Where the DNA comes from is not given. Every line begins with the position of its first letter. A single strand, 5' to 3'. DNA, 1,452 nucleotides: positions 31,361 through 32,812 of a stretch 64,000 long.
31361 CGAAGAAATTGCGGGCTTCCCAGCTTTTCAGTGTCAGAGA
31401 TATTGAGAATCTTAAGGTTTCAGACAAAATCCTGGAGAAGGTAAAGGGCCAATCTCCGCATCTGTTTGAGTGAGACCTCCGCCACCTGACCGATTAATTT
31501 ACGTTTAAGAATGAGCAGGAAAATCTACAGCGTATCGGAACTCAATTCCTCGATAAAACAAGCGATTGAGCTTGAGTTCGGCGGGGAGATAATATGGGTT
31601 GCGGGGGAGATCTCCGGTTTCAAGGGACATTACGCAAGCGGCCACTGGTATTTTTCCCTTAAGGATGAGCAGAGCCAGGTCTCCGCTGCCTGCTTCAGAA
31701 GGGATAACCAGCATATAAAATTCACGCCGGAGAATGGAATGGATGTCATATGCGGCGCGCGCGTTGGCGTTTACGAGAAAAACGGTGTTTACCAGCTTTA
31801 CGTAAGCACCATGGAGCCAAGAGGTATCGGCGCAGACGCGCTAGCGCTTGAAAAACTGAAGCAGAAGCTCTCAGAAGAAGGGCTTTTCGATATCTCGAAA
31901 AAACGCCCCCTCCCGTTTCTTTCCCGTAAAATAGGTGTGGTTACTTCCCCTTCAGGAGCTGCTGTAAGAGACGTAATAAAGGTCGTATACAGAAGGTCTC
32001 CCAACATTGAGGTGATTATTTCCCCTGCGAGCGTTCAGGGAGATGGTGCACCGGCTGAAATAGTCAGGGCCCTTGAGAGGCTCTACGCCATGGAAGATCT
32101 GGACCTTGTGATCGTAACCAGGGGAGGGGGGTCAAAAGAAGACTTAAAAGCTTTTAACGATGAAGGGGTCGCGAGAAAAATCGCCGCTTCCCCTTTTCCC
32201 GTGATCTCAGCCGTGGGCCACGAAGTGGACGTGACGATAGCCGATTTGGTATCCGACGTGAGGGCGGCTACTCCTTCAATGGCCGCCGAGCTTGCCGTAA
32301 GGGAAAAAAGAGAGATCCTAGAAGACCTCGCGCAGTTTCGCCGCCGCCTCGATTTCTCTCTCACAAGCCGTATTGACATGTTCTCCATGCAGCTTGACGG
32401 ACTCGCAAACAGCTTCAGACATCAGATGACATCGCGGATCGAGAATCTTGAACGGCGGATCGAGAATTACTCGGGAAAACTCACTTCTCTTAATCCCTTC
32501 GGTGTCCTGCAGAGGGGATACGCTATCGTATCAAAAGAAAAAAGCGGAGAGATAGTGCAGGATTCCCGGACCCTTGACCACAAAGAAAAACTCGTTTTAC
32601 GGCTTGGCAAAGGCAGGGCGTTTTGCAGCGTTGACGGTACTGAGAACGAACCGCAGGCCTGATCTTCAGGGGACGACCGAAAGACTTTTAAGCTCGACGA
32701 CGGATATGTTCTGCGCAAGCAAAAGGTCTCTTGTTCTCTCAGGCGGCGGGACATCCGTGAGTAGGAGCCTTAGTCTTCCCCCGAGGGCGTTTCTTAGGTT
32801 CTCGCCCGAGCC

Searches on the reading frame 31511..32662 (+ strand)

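Call 80: search_protein_families(library=pfam, proteins=[window:31511-32662:+], max_evalue=0.00001)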
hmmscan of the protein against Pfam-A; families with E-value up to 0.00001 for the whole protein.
window:31511-32662:+ (383 aa): 3 families
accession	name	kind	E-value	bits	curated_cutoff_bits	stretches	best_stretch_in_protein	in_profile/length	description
PF02601.20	Exonuc_VII_L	-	1.3e-83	281.6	35.9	2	125-319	1-194/315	Exonuclease VII, large subunit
PF13742.12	tRNA_anti_2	-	2.6e-30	104.9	27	1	6-102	1-95/95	OB-fold nucleic acid binding domain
PF01336.31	tRNA_anti-codon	-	1.6e-07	31.6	27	1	28-103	1-74/75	OB-fold nucleic acid binding domain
